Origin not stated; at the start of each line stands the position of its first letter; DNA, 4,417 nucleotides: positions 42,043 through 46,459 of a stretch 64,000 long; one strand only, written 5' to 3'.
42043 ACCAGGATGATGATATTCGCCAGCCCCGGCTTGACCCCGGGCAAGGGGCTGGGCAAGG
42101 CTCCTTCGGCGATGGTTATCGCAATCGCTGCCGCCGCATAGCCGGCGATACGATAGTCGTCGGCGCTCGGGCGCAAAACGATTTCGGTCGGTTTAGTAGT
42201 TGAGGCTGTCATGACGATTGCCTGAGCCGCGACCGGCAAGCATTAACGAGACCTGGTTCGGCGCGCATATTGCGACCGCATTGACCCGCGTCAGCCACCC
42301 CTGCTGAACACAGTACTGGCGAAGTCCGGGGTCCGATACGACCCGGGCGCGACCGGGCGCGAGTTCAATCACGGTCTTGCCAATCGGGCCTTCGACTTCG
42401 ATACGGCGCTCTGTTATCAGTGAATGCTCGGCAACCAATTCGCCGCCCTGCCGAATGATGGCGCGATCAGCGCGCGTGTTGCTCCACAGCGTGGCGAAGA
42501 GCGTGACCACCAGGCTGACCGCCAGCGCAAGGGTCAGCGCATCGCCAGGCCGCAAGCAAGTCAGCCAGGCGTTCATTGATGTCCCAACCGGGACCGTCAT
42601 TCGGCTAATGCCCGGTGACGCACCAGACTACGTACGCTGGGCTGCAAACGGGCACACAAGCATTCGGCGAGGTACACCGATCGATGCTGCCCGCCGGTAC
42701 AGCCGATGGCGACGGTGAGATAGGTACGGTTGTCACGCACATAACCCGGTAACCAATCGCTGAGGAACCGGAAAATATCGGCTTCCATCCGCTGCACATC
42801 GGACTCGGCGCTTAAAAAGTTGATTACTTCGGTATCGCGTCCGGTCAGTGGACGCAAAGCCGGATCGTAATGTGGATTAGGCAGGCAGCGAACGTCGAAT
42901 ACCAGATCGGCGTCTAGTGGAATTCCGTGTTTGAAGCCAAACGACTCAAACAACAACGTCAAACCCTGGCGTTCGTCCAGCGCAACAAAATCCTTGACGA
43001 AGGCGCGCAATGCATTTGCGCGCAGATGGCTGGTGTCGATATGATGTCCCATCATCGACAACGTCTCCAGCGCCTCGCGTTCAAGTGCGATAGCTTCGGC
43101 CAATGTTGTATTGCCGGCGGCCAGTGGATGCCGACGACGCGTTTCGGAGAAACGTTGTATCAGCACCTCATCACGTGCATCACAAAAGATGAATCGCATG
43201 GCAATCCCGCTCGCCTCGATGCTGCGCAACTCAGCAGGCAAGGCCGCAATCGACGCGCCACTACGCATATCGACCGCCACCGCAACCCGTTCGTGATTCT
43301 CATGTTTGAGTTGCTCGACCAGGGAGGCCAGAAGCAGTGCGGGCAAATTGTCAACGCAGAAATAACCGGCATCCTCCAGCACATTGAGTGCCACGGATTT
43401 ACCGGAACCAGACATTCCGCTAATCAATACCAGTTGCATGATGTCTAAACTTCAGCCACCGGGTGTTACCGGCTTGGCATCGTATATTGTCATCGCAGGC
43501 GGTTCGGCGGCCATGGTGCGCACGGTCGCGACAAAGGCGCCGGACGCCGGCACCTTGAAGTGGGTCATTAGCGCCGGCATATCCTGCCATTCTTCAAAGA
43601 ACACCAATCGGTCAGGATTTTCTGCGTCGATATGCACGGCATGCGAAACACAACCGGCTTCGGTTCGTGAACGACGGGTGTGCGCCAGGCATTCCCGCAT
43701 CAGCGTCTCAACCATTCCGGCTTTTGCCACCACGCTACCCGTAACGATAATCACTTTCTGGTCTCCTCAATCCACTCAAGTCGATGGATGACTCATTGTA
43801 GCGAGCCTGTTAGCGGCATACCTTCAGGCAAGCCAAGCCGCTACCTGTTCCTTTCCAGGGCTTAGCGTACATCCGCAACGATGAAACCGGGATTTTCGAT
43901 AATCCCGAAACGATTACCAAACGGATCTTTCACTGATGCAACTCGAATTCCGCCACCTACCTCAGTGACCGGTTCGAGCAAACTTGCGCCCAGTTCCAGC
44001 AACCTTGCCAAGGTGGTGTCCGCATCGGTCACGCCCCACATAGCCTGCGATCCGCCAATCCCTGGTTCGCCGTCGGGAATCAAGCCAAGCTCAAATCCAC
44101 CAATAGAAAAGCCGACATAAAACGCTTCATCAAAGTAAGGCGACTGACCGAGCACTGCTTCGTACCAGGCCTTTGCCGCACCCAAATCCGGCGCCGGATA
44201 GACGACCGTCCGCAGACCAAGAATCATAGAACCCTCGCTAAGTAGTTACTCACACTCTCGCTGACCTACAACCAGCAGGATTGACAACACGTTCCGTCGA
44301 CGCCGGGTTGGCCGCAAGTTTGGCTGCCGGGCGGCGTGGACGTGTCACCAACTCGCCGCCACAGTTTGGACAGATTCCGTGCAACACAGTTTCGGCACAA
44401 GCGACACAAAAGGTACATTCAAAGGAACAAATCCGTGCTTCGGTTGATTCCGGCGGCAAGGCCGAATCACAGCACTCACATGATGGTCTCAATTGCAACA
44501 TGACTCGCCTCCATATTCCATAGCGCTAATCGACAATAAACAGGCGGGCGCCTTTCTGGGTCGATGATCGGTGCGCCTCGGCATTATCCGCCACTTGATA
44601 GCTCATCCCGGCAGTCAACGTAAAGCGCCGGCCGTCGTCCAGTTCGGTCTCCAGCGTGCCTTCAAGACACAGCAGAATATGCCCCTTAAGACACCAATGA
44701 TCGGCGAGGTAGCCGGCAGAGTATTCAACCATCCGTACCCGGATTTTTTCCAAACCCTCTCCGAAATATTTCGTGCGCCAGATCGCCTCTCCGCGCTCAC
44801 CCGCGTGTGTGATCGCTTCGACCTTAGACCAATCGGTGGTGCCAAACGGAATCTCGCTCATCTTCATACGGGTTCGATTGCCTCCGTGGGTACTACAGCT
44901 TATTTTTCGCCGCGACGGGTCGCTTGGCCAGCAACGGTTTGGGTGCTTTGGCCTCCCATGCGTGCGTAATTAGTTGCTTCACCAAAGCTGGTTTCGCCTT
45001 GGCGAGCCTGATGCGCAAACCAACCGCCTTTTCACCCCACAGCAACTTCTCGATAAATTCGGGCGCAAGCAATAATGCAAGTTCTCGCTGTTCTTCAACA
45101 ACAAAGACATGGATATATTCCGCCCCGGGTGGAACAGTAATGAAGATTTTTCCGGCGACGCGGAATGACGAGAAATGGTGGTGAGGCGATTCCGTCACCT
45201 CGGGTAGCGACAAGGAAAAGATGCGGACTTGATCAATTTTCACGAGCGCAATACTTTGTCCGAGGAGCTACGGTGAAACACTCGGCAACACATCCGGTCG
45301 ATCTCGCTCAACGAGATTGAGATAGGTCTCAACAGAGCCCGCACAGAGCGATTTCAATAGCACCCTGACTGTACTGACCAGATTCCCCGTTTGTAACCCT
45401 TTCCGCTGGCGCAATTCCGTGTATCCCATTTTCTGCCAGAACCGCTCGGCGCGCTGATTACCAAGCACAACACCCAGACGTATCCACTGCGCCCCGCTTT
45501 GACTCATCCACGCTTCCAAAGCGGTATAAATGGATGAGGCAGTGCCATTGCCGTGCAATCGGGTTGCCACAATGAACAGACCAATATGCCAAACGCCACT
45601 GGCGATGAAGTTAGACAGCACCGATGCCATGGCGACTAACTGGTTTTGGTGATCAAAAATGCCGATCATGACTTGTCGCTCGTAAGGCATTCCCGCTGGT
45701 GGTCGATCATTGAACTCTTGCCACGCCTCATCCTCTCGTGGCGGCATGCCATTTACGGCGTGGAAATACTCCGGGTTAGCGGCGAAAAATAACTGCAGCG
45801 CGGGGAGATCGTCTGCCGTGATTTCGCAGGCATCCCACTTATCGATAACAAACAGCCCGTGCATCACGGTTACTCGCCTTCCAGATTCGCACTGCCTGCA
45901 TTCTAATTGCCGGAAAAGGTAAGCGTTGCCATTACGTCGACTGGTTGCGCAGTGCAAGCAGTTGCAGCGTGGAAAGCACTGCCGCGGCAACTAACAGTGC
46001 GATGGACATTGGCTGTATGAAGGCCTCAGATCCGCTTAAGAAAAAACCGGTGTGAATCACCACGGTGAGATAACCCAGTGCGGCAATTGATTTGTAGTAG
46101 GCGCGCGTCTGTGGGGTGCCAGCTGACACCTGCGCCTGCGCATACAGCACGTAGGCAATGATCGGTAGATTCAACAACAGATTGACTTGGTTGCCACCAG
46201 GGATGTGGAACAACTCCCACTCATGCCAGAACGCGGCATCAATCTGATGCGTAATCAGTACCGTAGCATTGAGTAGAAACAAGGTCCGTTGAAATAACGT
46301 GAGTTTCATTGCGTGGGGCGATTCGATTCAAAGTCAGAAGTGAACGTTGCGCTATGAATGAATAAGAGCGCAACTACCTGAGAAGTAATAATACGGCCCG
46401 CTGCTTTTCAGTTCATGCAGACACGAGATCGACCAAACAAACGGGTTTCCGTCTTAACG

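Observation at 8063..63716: Over-represented bipartite motif of about 28 nt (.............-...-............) on both strands, in genes and between them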

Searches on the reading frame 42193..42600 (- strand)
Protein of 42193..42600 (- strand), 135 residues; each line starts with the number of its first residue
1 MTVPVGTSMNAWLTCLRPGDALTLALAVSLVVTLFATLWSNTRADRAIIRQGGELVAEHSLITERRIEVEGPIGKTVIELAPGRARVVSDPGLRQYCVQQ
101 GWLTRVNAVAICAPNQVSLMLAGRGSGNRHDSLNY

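Call 65: search_protein_families(library=pfam, proteins=[window:42193-42600:-], max_evalue=0.00001)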
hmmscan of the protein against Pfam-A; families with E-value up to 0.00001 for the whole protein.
window:42193-42600:- (135 aa): 1 family
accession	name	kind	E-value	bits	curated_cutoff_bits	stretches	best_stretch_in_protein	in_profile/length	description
PF07009.16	NusG_II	-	4.4e-18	65.8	29.6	1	25-121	5-103/107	NusG domain II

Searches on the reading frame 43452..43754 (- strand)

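Call 65: search_protein_families(library=pfam, proteins=[window:43452-43754:-], max_evalue=0.00001)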
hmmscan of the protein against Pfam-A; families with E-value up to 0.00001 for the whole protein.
window:43452-43754:- (100 aa): 1 family
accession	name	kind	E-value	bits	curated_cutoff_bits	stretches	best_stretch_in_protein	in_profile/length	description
PF03992.22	ABM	-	3.2e-13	50.1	23.1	1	1-76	1-77/78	Antibiotic biosynthesis monooxygenase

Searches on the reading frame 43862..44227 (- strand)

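Call 65: search_protein_families(library=pfam, proteins=[window:43862-44227:-], max_evalue=0.00001)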
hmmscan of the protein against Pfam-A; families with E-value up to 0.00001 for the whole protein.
window:43862-44227:- (121 aa): 2 families
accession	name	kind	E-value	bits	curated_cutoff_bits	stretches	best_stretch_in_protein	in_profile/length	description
PF00903.31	Glyoxalase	-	2.5e-07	31.5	20.6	1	7-107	4-119/121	Glyoxalase/Bleomycin resistance protein/Dioxygenase superfamily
PF18029.7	Glyoxalase_6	-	1.8e-06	29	23.6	1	8-109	2-105/106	Glyoxalase-like domain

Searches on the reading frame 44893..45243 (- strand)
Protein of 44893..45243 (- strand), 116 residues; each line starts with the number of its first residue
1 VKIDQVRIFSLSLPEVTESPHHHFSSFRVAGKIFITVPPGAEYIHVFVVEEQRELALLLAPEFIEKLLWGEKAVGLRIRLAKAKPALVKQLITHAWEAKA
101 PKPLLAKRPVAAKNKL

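Call 65: search_protein_families(library=pfam, proteins=[window:44893-45243:-], max_evalue=0.00001)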
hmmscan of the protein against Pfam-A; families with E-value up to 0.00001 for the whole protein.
window:44893-45243:- (116 aa): 1 family
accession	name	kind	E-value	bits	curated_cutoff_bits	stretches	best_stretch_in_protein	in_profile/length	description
PF04237.18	YjbR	-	5.1e-09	37.1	30.1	1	11-97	1-87/88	YjbR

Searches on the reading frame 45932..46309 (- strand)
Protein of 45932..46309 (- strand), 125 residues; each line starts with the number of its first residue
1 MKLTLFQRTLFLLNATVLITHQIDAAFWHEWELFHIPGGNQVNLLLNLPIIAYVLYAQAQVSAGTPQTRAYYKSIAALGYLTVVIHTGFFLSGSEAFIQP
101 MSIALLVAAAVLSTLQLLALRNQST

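Call 65: search_protein_families(library=pfam, proteins=[window:45932-46309:-], max_evalue=0.00001)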
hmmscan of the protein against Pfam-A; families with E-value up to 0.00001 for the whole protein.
window:45932-46309:- (125 aa): 1 family
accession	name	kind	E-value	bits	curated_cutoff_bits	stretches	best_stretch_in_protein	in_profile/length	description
PF20460.3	DUF6713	-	3.5e-43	146.6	27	1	8-121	2-115/117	Family of unknown function (DUF6713)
